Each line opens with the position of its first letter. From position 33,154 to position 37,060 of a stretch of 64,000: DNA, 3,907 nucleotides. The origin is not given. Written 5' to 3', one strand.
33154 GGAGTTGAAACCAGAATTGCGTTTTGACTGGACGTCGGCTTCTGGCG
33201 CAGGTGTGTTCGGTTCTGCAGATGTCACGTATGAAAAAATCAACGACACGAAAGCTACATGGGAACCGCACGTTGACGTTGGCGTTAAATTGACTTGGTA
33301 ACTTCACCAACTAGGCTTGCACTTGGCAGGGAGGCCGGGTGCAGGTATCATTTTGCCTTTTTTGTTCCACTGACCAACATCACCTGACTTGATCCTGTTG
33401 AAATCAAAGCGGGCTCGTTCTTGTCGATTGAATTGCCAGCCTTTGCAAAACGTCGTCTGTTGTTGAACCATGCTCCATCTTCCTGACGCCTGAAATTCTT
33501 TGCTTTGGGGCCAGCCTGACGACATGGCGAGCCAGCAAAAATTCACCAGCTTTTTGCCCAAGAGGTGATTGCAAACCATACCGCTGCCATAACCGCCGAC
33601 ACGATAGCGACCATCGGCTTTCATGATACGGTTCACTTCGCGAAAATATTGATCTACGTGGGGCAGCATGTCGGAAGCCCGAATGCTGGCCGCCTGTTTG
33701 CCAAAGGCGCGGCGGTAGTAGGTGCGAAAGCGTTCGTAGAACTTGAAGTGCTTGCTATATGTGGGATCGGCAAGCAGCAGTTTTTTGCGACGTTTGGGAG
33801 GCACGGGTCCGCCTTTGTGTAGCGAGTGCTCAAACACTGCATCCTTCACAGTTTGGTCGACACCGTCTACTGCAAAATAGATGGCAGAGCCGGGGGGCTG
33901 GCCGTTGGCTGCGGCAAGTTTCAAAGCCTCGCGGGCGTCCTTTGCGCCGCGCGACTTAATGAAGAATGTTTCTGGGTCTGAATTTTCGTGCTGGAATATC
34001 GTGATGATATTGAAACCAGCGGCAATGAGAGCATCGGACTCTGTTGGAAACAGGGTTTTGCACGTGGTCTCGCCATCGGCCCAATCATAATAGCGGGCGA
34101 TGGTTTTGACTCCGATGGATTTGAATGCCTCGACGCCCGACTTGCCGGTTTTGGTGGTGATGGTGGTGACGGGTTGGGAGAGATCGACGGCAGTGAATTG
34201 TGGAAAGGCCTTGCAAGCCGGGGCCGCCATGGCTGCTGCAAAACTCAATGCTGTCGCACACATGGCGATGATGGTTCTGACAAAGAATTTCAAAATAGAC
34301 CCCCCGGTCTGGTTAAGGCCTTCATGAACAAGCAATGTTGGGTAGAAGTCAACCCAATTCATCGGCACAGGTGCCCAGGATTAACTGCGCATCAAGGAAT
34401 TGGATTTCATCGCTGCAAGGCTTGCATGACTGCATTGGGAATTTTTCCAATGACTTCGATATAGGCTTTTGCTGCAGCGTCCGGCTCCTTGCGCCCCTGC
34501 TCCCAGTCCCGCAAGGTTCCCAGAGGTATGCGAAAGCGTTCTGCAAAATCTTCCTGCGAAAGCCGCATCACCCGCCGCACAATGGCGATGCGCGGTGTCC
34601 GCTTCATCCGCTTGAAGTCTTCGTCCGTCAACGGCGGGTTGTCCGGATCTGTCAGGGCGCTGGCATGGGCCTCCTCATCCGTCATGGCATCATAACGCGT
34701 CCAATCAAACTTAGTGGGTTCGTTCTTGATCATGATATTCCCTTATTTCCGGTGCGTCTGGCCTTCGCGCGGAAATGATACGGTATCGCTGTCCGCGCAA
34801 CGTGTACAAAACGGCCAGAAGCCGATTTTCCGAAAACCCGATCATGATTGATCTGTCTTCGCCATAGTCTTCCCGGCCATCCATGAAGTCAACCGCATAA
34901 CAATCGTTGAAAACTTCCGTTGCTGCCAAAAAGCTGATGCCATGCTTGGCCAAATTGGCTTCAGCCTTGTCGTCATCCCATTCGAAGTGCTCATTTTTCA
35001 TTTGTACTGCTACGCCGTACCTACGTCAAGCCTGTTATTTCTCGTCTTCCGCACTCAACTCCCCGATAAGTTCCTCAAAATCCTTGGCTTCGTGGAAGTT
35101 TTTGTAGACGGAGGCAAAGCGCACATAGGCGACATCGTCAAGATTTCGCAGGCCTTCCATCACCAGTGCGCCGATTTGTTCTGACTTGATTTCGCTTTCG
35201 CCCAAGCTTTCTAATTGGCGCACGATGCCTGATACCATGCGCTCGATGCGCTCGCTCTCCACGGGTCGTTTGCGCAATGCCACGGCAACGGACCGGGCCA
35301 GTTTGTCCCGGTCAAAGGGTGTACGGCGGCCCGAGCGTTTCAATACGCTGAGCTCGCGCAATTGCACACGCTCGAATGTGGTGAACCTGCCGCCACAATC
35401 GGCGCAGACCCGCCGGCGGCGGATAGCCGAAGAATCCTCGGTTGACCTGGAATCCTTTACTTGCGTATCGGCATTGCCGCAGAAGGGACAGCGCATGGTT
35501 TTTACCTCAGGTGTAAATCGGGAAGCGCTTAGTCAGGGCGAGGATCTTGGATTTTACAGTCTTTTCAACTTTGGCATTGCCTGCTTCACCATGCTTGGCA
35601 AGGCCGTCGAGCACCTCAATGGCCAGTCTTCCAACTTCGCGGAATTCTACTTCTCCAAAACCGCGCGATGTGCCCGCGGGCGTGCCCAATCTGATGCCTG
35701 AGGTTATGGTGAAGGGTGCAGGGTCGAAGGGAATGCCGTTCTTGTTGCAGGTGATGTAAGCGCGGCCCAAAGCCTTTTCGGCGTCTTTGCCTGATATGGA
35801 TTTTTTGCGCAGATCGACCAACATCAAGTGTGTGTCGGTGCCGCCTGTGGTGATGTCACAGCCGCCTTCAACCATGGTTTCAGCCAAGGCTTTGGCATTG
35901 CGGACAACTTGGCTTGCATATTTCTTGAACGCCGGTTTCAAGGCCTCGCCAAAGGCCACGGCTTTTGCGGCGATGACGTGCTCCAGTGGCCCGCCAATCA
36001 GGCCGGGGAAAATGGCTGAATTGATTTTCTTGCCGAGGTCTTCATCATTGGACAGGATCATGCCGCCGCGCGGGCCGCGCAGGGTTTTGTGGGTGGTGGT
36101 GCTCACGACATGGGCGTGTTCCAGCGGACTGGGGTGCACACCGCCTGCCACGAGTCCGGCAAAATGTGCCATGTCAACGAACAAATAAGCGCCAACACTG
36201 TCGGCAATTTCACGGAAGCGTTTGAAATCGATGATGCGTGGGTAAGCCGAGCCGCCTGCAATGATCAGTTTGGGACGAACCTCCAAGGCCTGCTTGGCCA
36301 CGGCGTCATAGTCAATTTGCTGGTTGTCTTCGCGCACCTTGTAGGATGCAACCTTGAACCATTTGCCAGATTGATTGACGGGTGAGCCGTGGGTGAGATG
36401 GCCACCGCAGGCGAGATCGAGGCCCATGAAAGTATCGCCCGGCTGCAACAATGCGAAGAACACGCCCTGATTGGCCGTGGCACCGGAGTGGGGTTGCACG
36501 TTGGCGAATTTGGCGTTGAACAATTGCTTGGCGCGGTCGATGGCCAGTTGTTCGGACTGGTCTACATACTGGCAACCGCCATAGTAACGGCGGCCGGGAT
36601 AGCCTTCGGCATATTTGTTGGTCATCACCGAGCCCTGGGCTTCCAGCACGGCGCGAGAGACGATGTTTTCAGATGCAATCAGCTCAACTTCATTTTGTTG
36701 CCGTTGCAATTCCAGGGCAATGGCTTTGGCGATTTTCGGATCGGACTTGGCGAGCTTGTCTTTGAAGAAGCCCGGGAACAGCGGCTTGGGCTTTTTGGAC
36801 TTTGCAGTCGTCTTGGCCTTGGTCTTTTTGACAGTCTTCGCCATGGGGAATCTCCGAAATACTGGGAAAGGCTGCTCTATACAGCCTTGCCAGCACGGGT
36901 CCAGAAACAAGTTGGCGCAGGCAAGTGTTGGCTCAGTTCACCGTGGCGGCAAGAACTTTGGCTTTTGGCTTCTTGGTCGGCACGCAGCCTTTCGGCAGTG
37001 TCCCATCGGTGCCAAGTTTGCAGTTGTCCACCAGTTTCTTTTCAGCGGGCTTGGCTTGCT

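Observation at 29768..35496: Riboflavin biosynthesis genes missing from their conserved slot and replaced by an FMN-riboswitch importer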

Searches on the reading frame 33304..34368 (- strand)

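Call 3: search_protein_families(library=pfam, proteins=[window:33304-34368:-], max_evalue=0.01)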
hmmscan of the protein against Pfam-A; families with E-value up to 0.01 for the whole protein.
window:33304-34368:- (354 aa): 1 family
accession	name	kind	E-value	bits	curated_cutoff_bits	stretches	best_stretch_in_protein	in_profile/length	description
PF08924.17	Rv2525c_GlyHyd-like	-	3.3e-23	83.3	27.2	2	81-178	2-105/198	Rv2525c-like, glycoside hydrolase-like domain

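Call 4: search_protein_families(library=ncbifam, proteins=[window:33304-34368:-], max_evalue=0.01)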
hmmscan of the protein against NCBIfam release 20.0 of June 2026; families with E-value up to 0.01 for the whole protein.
window:33304-34368:- (354 aa): 0 families

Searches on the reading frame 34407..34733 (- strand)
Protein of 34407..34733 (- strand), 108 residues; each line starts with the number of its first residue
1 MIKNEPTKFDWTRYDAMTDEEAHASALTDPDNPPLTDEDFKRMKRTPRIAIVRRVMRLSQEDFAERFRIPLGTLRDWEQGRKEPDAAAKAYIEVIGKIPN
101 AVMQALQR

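Call 3: search_protein_families(library=pfam, proteins=[window:34407-34733:-], max_evalue=0.01)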
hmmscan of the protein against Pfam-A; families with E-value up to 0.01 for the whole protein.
window:34407-34733:- (108 aa): 2 families
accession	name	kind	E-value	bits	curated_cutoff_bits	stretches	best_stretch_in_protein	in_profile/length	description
PF01381.28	HTH_3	-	0.00012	22.5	23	1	58-86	10-38/55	Helix-turn-helix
PF13560.12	HTH_31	-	0.0055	17.4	27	1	57-87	14-45/64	Helix-turn-helix domain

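Call 4: search_protein_families(library=ncbifam, proteins=[window:34407-34733:-], max_evalue=0.01)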
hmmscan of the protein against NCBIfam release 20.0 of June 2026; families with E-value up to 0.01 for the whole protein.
window:34407-34733:- (108 aa): 5 families
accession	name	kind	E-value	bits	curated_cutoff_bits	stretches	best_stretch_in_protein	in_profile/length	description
TIGR03830.1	CxxCG_CxxCG_HTH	subfamily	0.00017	21.3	61.8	1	46-102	67-123/127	type II TA system antitoxin MqsA family protein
NF041265.1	NadS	equivalog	0.00048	20.4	60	1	51-100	37-86/94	NadS family protein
NF041951.1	phage_RstR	subfamily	0.001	19.3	80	1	43-87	1-45/108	RstR family transcriptional repressor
NF007481.0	PRK10072.1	equivalog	0.0016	18.9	110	1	42-101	31-90/96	HTH-type transcriptional regulator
NF047542.1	telomere_Tap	equivalog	0.0025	16.6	600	1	52-98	25-72/695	telomere-associated protein Tap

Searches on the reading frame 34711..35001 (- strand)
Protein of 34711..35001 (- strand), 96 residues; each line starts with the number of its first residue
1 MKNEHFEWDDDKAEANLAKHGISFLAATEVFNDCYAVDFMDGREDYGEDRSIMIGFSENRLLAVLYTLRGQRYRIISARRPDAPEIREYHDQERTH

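Call 3: search_protein_families(library=pfam, proteins=[window:34711-35001:-], max_evalue=0.01)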
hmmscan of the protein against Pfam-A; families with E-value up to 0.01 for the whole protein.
window:34711-35001:- (96 aa): 1 family
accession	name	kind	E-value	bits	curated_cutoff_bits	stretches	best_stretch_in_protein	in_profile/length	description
PF04365.19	BrnT_toxin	-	3.3e-25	88.6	34.5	1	8-82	1-74/77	Ribonuclease toxin, BrnT, of type II toxin-antitoxin system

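Call 4: search_protein_families(library=ncbifam, proteins=[window:34711-35001:-], max_evalue=0.01)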
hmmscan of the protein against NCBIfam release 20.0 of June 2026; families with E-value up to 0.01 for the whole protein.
window:34711-35001:- (96 aa): 0 families

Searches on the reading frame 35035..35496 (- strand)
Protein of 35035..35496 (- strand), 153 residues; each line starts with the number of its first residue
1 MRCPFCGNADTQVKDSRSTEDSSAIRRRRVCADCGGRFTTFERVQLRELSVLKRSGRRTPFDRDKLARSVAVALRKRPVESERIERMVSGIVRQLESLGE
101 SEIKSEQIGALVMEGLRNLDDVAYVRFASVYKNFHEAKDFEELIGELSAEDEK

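Call 3: search_protein_families(library=pfam, proteins=[window:35035-35496:-], max_evalue=0.01)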
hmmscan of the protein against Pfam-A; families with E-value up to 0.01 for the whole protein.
window:35035-35496:- (153 aa): 5 families
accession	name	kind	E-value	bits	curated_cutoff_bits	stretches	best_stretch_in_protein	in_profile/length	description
PF03477.21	ATP-cone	-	1.4e-23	83.7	25.8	1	50-136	2-87/88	ATP cone domain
PF22811.2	Zn_ribbon_NrdR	-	2.5e-20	72.5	27.2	1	1-42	1-42/42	Transcriptional repressor NrdR-like, N-terminal domain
PF08271.17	Zn_Ribbon_TF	-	0.0041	17.1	29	0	1-20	1-19/43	TFIIB zinc-binding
PF14354.12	Lar_restr_allev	-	0.0043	17.7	28.6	1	3-40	6-39/58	Restriction alleviation protein Lar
PF23451.1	Zn_ribbon_PaaD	-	0.0087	16.1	27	0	2-41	16-52/53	PaaD zinc beta ribbon domain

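Call 4: search_protein_families(library=ncbifam, proteins=[window:35035-35496:-], max_evalue=0.01)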
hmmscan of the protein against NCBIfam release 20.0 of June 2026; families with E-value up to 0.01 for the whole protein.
window:35035-35496:- (153 aa): 6 families
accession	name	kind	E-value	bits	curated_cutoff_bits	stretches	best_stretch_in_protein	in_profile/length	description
TIGR00244.1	TIGR00244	equivalog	3.3e-51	173.2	124.65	1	1-146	1-146/147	transcriptional regulator NrdR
TIGR03655.1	anti_R_Lar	subfamily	1.1e-05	25.7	39.6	1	2-40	3-40/55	Lar family restriction alleviation protein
NF005497.0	PRK07111.1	equivalog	4.3e-05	22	764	1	49-137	3-90/746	anaerobic ribonucleoside triphosphate reductase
NF006732.0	PRK09263.1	equivalog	5.2e-05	21.9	657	1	49-141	3-91/712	anaerobic ribonucleoside-triphosphate reductase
NF047912.1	ECs_2282_CxxC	subfamily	0.0037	17.1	37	0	1-39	3-38/60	ECs_2282 family putative zinc-binding protein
TIGR04165.1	methano_modCys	hypoth_equivalog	0.0096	16.2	60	0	2-39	9-47/50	TIGR04165 family Cys-rich peptide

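Call 12: find_related_loci(query=window:35035-35496:-, collection=genome_contigs, flank=10000)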
Query window:35035-35496:- (153 aa) in genome_contigs; peptide patterns used: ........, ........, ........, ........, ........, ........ (x = any residue, [..] = any of these).
599 stretches matched a pattern (row limit reached: there are more); 559 encode a relative of the query (tblastn E <= 1e-3); the best 80 are kept; 80 distinct loci.
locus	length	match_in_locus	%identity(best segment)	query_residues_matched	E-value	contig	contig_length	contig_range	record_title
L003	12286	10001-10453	87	1-151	6e-87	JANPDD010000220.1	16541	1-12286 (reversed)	MAG: Hyphomicrobiales bacterium isolate VAR_78_metabat_42 VAR_78_k141_942883, whole genome shotgun sequence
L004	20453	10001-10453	87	1-151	7e-87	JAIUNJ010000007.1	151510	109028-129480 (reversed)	MAG: Proteobacteria bacterium isolate ANDERS1 spades-bin.48~NODE_424_length_151510_cov_1.69096, whole genome shotgun seq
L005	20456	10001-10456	87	1-152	2e-85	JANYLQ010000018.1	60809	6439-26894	MAG: Hyphomicrobiales bacterium isolate GL140_6_metabinner_7 GL140_6_k141_2293011, whole genome shotgun sequence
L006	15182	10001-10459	82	1-153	8e-83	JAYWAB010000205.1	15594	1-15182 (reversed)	MAG: Aestuariivirga sp. isolate GL92_DN_metabinner_6 GL92_DN_metabinner_6_204, whole genome shotgun sequence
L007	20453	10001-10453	80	1-151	6e-80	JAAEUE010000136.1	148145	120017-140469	MAG: Alphaproteobacteria bacterium isolate Vin_25 VinG_CONTIG1229313, whole genome shotgun sequence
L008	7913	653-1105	78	1-151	5e-80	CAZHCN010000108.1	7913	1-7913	MAG TPA_asm: uncultured Methyloceanibacter sp. isolate SRP214966_co7_44 genome assembly, contig: NODE_9510_length_7913_c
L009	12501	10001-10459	79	1-153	3e-79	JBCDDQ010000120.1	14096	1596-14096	MAG: Pseudomonadota bacterium isolate P01_G01_bin.44 k141_689824_length_14096_cov_30.2184, whole genome shotgun sequence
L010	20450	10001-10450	81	1-150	2e-79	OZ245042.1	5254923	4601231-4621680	MAG: Rhodobiaceae bacterium isolate 4ee551db-ea5e-41c0-a69a-513653a794c3 genome assembly, chromosome: 1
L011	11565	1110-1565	79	1-152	9e-79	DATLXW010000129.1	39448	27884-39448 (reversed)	MAG TPA_asm: Methyloceanibacter sp. isolate SMAG_U13256 k141_331850, whole genome shotgun sequence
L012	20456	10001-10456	78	1-152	1e-78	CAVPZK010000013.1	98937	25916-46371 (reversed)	MAG: uncultured Alphaproteobacteria bacterium isolate MFD04967.bin.1.154 genome assembly, contig: contig_26690, whole ge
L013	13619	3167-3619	79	1-151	6e-79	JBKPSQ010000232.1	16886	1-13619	MAG: Pseudomonadota bacterium isolate GS_EKS_MAG_00018 GS_EKS_000002500285, whole genome shotgun sequence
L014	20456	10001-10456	76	1-152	7e-79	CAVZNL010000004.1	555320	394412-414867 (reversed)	MAG: uncultured Alphaproteobacteria bacterium isolate MFD05747.bin.2.162 genome assembly, contig: contig_5665, whole gen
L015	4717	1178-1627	78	1-150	2e-78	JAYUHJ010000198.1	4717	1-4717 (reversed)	MAG: Hyphomicrobiales bacterium isolate GFS_8374 GFS_8374_197, whole genome shotgun sequence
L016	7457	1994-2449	79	1-152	3e-78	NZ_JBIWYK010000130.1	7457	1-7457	Bosea sp. CER48 130, whole genome shotgun sequence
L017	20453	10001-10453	77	1-151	4e-78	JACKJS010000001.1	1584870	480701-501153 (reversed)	MAG: Hyphomicrobiaceae bacterium isolate HK-STAS-PROT-45 HK-STAS-PROT-45_1, whole genome shotgun sequence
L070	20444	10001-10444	74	1-148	1e-70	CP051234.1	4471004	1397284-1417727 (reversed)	MAG: Filomicrobium sp. isolate ih4 chromosome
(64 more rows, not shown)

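Call 15: search_protein_families(library=ncbifam, proteins=[L070:10564-11730:+, L070:11758-12351:+, L070:12348-13499:+, L070:13453-14031:+, L070:14028-14576:+, L070:14637-15641:+], max_evalue=1e-10)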
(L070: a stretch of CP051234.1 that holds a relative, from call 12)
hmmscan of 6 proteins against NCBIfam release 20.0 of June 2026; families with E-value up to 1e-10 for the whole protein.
L070:10564-11730:+ (388 aa): 4 families
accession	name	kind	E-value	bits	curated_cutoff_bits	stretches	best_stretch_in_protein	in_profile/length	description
TIGR00326.1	eubact_ribD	equivalog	1.6e-75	254.5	156.35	1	16-352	1-321/343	bifunctional diaminohydroxyphosphoribosylaminopyrimidine deaminase/5-amino-6-(5-phosphoribosylamino)uracil reductase RibD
NF008052.0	PRK10786.1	equivalog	3e-59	200.6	500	1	13-347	4-334/367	bifunctional diaminohydroxyphosphoribosylaminopyrimidine deaminase/5-amino-6-(5-phosphoribosylamino)uracil reductase RibD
TIGR00227.1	ribD_Cterm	domain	2.5e-26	92.6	150.15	1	157-334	2-172/216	riboflavin-specific deaminase C-terminal domain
TIGR01508.1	rib_reduct_arch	equivalog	1.4e-20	73.4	186.45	1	190-335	31-168/210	2,5-diamino-6-(ribosylamino)-4(3H)-pyrimidinone 5'-phosphate reductase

L070:11758-12351:+ (197 aa): 3 families
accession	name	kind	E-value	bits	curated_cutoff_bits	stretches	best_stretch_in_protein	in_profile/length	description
NF006767.1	PRK09289.1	equivalog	3e-68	228.9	155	1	1-193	1-192/192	riboflavin synthase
TIGR00187.1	ribE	equivalog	2.5e-57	193.4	156.6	1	1-194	1-196/207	riboflavin synthase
NF009566.0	PRK13020.1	equivalog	8.4e-56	188.4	180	1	1-189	1-190/206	riboflavin synthase subunit alpha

L070:12348-13499:+ (383 aa): 9 families
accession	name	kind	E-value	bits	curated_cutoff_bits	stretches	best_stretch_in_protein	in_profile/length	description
NF010626.1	PRK14019.1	equivalog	2.6e-130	434.6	513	1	14-377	2-358/364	bifunctional 3,4-dihydroxy-2-butanone-4-phosphate synthase/GTP cyclohydrolase II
NF006803.0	PRK09311.1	equivalog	2.4e-109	365.9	569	1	14-379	9-378/417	bifunctional 3,4-dihydroxy-2-butanone-4-phosphate synthase/GTP cyclohydrolase II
NF006806.0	PRK09319.1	equivalog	5.5e-106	355.4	764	1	17-378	14-382/561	bifunctional 3,4-dihydroxy-2-butanone-4-phosphate synthase/GTP cyclohydrolase II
NF009132.0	PRK12485.1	equivalog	6.8e-104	347.8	693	1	16-378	5-363/369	bifunctional 3,4-dihydroxy-2-butanone-4-phosphate synthase/GTP cyclohydrolase II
NF006804.0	PRK09314.1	equivalog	1.9e-93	313.3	432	1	18-269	7-253/339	bifunctional 3,4-dihydroxy-2-butanone 4-phosphate synthase/GTP cyclohydrolase II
TIGR00506.1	ribB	equivalog_domain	5.2e-70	235.1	177.45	1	19-210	7-204/204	3,4-dihydroxy-2-butanone-4-phosphate synthase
NF006805.0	PRK09318.1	equivalog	7.7e-46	156.8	486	1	19-381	3-356/387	bifunctional 3,4-dihydroxy-2-butanone-4-phosphate synthase/GTP cyclohydrolase II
NF004437.0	PRK05773.1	equivalog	1.3e-24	86.7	262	1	18-206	4-213/219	3,4-dihydroxy-2-butanone 4-phosphate synthase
TIGR00505.1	ribA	equivalog_domain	2.9e-13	49.7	205.85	1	220-364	3-151/191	GTP cyclohydrolase II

L070:13453-14031:+ (192 aa): 2 families
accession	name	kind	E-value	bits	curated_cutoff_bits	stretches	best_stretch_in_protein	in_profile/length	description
NF000814.0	PRK00061.2-2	equivalog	7.9e-43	146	174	1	39-187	17-159/160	6,7-dimethyl-8-ribityllumazine synthase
TIGR00114.1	lumazine-synth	equivalog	2.5e-26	92.4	84.6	1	42-178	3-133/138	6,7-dimethyl-8-ribityllumazine synthase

L070:14028-14576:+ (182 aa): 2 families
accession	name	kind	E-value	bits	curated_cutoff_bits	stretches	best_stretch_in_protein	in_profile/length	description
TIGR01951.1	nusB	equivalog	6.9e-39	133.1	88.35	1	26-163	2-130/131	transcription antitermination factor NusB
NF001223.0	PRK00202.1-1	equivalog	2.4e-23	82.8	131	1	23-160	6-140/146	transcription antitermination factor NusB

L070:14637-15641:+ (334 aa): 7 families
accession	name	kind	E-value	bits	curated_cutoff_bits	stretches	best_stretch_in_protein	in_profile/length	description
TIGR01379.1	thiL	equivalog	2.8e-79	266.4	184.15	1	5-333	2-320/320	thiamine-phosphate kinase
NF004350.0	PRK05731.1-1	equivalog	5.7e-60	202.9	441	1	2-333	2-322/325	thiamine-phosphate kinase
NF004351.0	PRK05731.1-4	equivalog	1.3e-43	149.4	324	1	5-314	16-304/321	thiamine-phosphate kinase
NF004353.0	PRK05731.2-2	equivalog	4e-36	124.7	301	1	26-333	18-302/311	thiamine-phosphate kinase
NF004354.0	PRK05731.2-3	equivalog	6.1e-29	101.2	204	1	28-310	18-262/273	thiamine-phosphate kinase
TIGR00476.1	selD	equivalog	1.5e-15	57.3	125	1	23-261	41-263/311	selenide, water dikinase SelD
TIGR02124.1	hypE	equivalog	2.2e-14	53.2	251.6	1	6-292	14-283/332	hydrogenase expression/formation protein HypE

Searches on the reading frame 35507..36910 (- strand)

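Call 15: search_protein_families(library=ncbifam, proteins=[window:35507-36910:-], max_evalue=1e-10)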
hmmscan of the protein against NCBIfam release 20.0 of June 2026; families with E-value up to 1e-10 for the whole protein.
window:35507-36910:- (467 aa): 3 families
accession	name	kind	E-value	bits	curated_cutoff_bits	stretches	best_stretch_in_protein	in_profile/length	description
NF000586.1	PRK00011.1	subfamily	3.1e-190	632.2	335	1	57-466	1-404/404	serine hydroxymethyltransferase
NF010094.0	PRK13580.1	equivalog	2.9e-142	474.8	735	2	161-456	171-469/496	glycine hydroxymethyltransferase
TIGR04506.1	F_threo_transal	equivalog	1.1e-32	113.6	650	1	79-434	25-381/609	fluorothreonine transaldolase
